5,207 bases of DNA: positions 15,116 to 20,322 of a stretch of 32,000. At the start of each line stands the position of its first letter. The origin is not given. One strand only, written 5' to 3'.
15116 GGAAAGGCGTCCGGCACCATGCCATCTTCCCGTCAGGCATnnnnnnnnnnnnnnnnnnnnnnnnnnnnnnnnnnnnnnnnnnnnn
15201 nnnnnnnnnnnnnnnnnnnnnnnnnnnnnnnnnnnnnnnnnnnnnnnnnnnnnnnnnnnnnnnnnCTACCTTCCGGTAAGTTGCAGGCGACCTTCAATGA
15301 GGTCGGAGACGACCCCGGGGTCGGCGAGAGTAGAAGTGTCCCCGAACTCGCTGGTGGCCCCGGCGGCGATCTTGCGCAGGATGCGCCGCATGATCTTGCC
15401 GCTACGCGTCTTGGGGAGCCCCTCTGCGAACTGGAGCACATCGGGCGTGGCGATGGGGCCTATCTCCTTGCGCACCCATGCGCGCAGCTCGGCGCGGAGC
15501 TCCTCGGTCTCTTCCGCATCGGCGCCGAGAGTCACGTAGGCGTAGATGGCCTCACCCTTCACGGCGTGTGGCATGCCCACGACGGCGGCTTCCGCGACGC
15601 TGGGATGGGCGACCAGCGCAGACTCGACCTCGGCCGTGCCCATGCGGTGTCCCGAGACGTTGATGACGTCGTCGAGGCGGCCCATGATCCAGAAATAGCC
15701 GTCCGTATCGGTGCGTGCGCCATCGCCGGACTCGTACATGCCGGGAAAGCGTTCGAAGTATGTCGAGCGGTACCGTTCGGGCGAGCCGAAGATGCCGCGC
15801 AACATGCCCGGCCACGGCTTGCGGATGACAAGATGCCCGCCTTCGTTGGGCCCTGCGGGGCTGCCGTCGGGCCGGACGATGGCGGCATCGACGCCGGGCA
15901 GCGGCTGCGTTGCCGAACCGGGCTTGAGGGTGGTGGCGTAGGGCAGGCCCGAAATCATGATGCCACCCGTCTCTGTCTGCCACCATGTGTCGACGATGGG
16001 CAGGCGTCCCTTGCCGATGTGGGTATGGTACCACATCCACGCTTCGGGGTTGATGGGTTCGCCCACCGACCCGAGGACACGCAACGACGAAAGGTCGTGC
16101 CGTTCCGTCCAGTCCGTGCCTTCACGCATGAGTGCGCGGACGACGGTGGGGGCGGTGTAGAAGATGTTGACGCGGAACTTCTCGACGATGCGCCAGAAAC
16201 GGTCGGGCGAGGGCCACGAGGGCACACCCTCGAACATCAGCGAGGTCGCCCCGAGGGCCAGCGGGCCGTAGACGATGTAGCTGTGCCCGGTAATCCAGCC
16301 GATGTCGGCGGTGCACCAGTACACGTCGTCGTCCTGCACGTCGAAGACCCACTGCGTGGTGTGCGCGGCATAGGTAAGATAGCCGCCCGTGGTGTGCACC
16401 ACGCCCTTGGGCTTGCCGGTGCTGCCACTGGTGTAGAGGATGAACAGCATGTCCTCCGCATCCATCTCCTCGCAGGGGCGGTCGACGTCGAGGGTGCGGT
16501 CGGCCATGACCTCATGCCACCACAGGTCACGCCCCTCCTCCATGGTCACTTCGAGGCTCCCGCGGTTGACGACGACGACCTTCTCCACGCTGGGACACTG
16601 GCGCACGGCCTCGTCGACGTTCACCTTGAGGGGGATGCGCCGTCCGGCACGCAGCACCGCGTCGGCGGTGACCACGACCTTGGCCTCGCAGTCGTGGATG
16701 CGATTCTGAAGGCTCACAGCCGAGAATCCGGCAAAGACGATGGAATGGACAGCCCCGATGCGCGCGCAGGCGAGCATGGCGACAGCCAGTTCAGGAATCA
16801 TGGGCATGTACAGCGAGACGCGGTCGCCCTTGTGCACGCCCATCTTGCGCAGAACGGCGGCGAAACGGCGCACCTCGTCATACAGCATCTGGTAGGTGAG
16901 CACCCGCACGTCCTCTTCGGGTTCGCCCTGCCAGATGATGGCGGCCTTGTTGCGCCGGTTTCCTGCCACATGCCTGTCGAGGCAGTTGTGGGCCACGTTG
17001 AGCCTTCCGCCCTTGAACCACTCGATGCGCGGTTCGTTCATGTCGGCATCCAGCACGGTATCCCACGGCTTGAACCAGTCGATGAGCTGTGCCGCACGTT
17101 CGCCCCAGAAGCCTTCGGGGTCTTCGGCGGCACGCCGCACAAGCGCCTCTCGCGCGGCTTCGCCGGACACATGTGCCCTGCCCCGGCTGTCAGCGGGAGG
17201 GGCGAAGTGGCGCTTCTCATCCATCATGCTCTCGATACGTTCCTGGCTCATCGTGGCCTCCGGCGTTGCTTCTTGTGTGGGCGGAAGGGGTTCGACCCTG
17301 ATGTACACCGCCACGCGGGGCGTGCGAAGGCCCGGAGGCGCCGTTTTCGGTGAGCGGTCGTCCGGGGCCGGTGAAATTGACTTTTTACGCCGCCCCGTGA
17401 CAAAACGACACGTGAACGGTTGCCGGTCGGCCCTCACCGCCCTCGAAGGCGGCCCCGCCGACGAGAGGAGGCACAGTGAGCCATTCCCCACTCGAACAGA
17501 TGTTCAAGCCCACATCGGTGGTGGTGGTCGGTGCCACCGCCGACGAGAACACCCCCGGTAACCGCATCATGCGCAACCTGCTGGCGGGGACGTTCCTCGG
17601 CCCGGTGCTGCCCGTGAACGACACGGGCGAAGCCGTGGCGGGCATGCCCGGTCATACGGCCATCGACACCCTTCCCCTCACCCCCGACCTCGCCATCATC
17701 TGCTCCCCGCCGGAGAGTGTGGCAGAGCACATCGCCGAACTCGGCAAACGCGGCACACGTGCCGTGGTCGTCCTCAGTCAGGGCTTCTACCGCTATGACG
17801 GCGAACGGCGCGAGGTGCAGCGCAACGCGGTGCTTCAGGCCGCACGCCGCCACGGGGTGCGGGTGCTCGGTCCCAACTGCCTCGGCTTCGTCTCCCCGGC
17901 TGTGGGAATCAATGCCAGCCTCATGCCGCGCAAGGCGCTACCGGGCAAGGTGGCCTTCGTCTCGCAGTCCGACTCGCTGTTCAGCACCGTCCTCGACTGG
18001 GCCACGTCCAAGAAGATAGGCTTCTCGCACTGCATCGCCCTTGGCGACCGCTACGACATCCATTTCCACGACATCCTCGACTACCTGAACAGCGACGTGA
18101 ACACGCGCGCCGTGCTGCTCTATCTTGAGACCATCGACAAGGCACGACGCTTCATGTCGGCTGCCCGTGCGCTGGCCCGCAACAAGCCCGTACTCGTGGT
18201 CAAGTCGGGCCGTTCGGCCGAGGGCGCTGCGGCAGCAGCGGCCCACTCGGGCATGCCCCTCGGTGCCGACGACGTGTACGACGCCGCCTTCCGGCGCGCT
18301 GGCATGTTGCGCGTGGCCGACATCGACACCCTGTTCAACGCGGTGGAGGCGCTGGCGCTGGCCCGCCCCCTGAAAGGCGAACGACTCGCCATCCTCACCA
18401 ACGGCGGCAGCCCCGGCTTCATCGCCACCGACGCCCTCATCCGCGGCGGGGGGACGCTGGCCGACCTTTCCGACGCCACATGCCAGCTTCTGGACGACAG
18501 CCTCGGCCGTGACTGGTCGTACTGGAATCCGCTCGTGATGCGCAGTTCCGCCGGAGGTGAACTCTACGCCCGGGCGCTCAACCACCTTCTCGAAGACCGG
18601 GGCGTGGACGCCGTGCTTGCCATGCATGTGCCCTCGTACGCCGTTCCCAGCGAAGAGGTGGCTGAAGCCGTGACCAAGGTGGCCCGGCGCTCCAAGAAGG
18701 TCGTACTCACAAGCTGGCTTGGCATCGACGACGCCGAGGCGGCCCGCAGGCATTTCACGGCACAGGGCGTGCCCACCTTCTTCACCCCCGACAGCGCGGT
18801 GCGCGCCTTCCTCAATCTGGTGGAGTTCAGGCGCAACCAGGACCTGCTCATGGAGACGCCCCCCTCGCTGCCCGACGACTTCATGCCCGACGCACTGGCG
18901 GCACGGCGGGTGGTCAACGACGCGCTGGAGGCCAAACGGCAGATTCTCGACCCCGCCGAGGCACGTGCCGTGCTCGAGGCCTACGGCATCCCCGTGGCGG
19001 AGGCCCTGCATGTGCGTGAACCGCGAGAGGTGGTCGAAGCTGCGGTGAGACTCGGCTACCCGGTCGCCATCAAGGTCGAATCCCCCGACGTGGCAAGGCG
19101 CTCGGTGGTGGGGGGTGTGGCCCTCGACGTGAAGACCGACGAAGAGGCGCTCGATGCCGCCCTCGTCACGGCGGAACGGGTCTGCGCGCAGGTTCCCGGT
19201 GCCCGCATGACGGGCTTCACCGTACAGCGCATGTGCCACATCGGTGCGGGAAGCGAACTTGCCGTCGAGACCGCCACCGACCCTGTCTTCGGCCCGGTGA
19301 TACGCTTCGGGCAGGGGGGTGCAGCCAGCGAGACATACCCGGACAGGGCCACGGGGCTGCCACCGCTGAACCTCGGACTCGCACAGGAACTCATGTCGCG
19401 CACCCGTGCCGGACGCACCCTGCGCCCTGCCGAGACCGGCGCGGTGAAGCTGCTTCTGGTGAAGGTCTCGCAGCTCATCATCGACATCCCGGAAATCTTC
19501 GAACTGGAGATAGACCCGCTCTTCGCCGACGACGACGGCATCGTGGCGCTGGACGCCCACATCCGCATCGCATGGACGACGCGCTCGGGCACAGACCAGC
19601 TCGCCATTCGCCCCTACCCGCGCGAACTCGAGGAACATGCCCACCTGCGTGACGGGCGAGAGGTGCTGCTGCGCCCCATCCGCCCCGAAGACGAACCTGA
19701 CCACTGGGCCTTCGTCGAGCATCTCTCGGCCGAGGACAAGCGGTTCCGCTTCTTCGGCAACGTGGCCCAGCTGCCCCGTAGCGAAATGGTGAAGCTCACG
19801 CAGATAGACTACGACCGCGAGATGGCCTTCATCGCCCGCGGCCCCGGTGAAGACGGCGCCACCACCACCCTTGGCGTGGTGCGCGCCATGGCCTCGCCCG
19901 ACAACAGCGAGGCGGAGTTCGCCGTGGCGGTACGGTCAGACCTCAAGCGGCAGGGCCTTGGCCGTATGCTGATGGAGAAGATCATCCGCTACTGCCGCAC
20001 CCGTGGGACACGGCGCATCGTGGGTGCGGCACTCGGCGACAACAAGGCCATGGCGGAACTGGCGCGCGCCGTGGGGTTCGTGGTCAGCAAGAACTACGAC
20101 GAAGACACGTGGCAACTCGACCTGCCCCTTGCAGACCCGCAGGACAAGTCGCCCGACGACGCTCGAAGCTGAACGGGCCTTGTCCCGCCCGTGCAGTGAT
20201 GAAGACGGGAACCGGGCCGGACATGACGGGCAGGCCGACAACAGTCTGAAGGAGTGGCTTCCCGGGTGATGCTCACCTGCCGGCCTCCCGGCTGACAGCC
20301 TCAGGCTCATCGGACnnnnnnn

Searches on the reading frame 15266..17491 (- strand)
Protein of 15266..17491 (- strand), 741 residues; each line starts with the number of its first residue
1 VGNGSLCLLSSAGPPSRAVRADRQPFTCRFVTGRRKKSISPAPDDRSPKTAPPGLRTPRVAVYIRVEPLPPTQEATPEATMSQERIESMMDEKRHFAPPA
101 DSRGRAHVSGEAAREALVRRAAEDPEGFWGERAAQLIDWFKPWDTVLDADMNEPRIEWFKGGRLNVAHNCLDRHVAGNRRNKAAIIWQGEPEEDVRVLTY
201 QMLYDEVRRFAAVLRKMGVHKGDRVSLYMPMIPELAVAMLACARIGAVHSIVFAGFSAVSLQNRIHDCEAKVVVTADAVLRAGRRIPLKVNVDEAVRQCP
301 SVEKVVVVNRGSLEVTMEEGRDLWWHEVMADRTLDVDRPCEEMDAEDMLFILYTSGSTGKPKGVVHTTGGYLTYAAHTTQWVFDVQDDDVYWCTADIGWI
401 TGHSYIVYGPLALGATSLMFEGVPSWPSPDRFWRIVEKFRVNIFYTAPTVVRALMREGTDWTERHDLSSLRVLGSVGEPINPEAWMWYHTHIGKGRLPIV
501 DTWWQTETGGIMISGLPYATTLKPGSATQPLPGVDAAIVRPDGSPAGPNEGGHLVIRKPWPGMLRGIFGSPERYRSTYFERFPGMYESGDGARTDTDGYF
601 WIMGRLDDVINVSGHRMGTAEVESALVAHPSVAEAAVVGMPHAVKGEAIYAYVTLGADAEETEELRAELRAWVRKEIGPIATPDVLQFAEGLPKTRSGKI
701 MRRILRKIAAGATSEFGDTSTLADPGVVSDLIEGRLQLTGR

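Call 6: search_protein_families(library=pfam, proteins=[window:15266-17491:-], max_evalue=0.001)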
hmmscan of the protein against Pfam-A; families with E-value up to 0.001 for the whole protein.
window:15266-17491:- (741 aa): 3 families
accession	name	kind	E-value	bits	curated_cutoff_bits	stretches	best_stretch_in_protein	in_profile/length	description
PF00501.34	AMP-binding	-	3.7e-92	309.5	29.9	1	174-566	3-382/384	AMP-binding enzyme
PF13193.12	AMP-binding_C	-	6.6e-28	97.9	24.5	1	621-699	1-76/76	AMP-binding enzyme C-terminal domain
PF16177.11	ACAS_N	-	4.3e-22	78.1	27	1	115-170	2-55/55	Acetyl-coenzyme A synthetase N-terminus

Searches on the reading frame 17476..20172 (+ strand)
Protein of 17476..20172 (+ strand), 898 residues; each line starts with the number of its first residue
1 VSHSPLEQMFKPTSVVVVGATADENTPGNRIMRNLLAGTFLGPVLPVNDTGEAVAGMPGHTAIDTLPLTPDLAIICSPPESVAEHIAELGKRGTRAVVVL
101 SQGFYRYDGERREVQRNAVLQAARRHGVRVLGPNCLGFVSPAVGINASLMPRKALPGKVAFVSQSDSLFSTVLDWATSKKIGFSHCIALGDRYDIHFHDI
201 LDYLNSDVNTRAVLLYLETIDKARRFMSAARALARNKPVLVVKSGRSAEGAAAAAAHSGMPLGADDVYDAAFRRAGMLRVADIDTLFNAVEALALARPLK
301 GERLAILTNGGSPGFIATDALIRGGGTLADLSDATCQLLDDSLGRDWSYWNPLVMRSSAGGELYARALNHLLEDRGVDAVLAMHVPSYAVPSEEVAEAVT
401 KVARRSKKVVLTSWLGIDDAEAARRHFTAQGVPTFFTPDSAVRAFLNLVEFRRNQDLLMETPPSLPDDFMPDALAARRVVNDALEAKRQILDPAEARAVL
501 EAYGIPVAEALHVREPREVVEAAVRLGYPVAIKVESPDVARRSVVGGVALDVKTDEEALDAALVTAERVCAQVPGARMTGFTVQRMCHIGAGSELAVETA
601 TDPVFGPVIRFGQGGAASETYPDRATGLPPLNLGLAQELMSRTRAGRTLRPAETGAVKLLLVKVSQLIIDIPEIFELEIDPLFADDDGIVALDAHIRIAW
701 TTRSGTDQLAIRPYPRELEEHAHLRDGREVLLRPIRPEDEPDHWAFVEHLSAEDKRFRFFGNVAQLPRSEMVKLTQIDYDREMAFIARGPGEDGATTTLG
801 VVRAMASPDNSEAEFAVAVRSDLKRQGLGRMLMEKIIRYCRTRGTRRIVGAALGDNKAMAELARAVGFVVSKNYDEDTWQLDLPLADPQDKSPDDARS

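Call 6: search_protein_families(library=pfam, proteins=[window:17476-20172:+], max_evalue=0.001)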
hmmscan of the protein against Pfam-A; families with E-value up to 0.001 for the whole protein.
window:17476-20172:+ (898 aa): 7 families
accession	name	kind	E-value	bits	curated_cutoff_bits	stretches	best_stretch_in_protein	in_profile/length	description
PF13549.11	ATP-grasp_5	-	2.5e-70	236.7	27.6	1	483-698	2-221/221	ATP-grasp domain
PF13607.11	Succ_CoA_lig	-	2.1e-52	177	27.4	1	156-293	1-138/138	Succinyl-CoA ligase like flavodoxin domain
PF13380.12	CoA_binding_2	-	1.6e-22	80.5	22.8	1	14-139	2-114/116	CoA binding domain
PF02629.25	CoA_binding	-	3.9e-09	37.6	22.3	1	11-103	2-97/97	CoA binding domain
PF00583.31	Acetyltransf_1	-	1.2e-08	35.7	20.7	1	776-868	24-116/116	Acetyltransferase (GNAT) family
PF13302.13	Acetyltransf_3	-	9.9e-08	33.2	25.4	1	730-869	2-138/138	Acetyltransferase (GNAT) domain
PF13508.13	Acetyltransf_7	-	4e-05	24.4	27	1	799-869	15-83/84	Acetyltransferase (GNAT) domain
